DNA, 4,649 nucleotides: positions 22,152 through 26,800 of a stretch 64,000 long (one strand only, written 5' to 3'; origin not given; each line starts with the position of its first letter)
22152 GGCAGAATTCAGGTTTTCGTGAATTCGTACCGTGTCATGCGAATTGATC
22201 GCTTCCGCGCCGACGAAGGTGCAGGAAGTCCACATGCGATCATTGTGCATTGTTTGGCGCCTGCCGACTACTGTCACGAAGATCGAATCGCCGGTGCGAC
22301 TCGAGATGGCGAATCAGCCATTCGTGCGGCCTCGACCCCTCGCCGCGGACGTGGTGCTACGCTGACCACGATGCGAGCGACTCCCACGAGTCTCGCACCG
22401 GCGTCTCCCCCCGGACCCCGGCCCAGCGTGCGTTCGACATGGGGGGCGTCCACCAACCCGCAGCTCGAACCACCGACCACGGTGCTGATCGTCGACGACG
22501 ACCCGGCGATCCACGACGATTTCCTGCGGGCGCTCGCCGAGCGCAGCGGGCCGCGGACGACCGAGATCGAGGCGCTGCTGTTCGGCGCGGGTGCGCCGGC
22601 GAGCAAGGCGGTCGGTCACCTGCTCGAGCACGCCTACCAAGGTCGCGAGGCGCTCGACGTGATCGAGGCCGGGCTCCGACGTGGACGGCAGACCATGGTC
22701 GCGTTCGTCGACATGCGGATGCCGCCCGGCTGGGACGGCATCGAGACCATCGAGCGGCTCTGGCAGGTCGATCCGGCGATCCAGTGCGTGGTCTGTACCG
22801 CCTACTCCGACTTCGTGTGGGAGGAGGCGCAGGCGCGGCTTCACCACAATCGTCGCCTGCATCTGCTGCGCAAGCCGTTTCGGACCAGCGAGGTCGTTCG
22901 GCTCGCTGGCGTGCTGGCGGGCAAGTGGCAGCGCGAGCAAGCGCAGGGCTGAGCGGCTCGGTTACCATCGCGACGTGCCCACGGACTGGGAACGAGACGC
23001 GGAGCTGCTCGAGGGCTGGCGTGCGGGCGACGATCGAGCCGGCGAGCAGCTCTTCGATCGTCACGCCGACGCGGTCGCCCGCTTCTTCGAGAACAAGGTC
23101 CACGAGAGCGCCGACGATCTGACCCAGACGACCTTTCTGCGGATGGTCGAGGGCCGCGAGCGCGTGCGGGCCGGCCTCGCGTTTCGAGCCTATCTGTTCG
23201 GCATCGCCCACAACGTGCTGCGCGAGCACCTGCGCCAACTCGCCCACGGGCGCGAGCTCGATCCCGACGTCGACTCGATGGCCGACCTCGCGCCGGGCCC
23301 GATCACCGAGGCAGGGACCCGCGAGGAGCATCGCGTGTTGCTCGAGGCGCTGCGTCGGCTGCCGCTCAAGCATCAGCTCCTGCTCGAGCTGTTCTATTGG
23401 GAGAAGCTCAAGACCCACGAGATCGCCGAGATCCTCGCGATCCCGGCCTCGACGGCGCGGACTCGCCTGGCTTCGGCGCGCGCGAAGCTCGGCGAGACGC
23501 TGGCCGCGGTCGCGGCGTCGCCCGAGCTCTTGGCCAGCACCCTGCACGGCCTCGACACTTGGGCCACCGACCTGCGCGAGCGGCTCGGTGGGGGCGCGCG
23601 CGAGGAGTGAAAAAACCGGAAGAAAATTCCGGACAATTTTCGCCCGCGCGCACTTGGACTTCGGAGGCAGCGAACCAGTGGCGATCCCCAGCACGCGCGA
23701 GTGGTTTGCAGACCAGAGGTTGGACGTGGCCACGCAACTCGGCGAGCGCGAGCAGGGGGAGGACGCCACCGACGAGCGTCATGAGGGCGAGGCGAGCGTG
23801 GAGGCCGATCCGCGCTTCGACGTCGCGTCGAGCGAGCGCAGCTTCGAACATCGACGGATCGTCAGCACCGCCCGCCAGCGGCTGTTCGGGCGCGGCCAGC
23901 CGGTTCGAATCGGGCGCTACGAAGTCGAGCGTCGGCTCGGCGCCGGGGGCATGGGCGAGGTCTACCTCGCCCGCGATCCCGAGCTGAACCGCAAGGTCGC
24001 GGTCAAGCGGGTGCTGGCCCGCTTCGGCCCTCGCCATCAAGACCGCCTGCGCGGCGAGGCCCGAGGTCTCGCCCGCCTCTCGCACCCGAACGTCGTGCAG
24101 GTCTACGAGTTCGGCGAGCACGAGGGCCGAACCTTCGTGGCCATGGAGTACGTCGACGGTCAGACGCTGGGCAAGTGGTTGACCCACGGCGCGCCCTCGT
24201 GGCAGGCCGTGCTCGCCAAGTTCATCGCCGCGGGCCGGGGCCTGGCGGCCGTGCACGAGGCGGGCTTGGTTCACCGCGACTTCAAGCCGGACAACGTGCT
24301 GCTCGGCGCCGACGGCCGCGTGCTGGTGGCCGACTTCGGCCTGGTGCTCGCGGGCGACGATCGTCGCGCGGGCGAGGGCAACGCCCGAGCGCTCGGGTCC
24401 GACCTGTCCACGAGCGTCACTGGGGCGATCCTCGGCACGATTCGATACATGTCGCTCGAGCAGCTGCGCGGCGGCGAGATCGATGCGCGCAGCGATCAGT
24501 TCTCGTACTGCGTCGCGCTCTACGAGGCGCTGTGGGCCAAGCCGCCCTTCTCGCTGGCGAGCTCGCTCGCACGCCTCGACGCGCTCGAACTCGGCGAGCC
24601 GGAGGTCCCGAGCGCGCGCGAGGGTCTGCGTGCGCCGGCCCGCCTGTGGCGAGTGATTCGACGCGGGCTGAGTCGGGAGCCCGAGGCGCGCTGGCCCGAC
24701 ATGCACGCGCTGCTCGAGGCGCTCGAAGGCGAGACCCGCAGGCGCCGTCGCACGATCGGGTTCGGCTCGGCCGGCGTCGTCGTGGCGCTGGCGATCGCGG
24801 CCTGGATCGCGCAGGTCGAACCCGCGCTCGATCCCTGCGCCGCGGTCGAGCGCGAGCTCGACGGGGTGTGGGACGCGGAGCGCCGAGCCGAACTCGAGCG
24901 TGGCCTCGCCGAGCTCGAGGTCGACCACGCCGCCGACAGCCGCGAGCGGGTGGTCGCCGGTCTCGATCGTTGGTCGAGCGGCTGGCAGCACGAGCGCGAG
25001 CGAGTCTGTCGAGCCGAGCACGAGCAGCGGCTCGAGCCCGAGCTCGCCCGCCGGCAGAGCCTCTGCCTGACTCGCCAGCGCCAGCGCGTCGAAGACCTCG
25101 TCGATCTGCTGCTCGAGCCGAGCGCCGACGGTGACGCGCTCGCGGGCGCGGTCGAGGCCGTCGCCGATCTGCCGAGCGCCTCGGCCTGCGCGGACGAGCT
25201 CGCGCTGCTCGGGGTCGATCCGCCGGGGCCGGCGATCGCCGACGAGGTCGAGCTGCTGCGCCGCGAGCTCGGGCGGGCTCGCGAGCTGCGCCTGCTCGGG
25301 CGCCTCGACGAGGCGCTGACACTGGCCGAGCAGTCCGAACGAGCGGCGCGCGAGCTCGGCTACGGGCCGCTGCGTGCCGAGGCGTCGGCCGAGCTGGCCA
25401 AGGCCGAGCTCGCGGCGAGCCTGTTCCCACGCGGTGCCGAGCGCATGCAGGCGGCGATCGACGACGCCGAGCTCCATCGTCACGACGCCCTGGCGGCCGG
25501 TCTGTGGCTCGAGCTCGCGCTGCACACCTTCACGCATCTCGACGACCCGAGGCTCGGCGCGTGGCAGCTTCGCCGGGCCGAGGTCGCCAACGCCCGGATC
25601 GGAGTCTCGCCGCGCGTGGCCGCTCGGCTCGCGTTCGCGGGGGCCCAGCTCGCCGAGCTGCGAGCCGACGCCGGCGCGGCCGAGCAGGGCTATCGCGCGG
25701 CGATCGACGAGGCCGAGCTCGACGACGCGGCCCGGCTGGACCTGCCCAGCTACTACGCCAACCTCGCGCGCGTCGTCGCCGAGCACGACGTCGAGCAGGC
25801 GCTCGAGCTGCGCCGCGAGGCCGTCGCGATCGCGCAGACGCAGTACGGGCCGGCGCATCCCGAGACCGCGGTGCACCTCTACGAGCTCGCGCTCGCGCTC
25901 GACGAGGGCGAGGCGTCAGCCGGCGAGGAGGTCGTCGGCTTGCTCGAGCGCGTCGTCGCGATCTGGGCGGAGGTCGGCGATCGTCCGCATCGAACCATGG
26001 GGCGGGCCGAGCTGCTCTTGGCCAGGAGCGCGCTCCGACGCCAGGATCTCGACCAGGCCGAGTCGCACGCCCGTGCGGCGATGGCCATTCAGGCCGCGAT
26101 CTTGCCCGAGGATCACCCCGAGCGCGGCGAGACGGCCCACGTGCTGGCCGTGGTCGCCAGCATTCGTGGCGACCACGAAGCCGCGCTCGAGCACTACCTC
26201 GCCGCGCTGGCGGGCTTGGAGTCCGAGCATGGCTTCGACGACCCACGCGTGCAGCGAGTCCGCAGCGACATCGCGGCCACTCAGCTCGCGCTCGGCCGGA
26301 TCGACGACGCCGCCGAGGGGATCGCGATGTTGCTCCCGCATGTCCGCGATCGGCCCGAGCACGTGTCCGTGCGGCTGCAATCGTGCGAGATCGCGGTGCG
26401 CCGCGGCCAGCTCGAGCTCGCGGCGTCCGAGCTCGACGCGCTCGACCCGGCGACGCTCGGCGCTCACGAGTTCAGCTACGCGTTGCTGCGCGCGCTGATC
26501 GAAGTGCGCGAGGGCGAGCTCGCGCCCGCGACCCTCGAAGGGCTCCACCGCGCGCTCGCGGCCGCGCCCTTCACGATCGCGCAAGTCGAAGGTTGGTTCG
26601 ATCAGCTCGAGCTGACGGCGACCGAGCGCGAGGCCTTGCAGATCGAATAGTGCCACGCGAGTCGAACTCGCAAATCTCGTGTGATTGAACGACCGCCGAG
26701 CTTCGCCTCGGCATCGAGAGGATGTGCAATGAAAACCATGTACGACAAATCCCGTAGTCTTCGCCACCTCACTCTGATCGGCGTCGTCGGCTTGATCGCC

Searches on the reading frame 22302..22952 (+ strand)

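Call 10: search_protein_families(library=pfam, proteins=[window:22302-22952:+], max_evalue=0.001)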
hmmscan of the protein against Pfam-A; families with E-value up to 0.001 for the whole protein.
window:22302-22952:+ (216 aa): 1 family
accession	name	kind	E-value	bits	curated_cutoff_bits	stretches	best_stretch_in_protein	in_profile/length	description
PF00072.30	Response_reg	-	5.4e-08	33.4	30.2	1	110-198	27-106/111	Response regulator receiver domain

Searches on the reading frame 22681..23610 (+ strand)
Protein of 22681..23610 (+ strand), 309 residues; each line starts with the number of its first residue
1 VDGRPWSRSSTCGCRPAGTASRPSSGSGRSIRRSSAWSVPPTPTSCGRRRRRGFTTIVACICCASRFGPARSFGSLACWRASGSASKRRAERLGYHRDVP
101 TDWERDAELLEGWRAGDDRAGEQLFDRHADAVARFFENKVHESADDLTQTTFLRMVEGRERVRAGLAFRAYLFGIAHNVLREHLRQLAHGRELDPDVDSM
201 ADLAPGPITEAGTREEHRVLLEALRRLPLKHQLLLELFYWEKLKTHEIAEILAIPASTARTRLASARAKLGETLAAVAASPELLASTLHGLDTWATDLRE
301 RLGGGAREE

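Call 10: search_protein_families(library=pfam, proteins=[window:22681-23610:+], max_evalue=0.001)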
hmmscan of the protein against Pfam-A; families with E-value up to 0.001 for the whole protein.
window:22681-23610:+ (309 aa): 4 families
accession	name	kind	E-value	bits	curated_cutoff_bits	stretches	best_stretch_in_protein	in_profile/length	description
PF04542.20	Sigma70_r2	-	1.3e-10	41.3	24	1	126-187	3-68/71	Sigma-70 region 2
PF08281.18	Sigma70_r4_2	-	6.2e-09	35.8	25.7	1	218-270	2-54/54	Sigma-70, region 4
PF04545.22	Sigma70_r4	-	2.2e-07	30.7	24.1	1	223-270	1-48/50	Sigma-70, region 4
PF07638.17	Sigma70_ECF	-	1e-06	29.2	21.1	1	107-274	5-183/185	ECF sigma factor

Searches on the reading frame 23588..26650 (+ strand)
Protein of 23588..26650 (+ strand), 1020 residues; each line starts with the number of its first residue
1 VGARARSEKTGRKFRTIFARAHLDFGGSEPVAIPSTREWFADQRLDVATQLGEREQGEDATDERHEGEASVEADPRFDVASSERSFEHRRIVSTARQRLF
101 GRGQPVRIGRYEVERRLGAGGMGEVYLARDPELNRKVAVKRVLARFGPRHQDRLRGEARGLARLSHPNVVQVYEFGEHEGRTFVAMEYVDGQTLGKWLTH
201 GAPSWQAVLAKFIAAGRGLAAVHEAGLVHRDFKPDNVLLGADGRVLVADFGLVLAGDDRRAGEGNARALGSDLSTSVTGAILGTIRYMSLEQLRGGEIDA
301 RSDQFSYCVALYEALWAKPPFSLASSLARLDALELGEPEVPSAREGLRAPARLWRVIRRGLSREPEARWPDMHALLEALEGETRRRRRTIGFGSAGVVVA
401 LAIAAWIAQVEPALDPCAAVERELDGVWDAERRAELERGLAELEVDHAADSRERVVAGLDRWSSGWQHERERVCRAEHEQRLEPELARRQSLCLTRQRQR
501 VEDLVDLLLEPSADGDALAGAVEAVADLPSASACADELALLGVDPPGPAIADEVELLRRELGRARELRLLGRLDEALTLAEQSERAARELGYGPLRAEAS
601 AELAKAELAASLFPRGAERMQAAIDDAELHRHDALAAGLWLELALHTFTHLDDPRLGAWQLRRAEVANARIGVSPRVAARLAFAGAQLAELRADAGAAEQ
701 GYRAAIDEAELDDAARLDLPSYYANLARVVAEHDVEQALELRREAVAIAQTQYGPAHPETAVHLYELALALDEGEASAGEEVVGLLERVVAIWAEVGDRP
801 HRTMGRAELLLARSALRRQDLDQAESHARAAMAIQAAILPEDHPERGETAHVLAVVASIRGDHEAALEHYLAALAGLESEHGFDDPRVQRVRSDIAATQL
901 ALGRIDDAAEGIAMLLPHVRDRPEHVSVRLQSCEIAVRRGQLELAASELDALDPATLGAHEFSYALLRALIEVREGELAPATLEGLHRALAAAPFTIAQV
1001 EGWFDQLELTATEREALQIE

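Call 58: search_protein_families(library=pfam, proteins=[window:23588-26650:+], max_evalue=0.0001)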
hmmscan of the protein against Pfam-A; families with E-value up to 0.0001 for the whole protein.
window:23588-26650:+ (1020 aa): 4 families
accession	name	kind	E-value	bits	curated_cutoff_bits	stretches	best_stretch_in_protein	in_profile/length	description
PF00069.31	Pkinase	-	5.5e-34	118.2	31.7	1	111-324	1-200/263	Protein kinase domain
PF07714.23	PK_Tyr_Ser-Thr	-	3.8e-25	89.1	23.1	1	113-377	3-256/258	Protein tyrosine and serine/threonine kinase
PF13424.12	TPR_12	-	4.1e-17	62.6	30.1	1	806-878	4-76/77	Tetratricopeptide repeat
PF13374.12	TPR_10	-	8.7e-06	26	27.5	0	811-845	8-42/42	Tetratricopeptide repeat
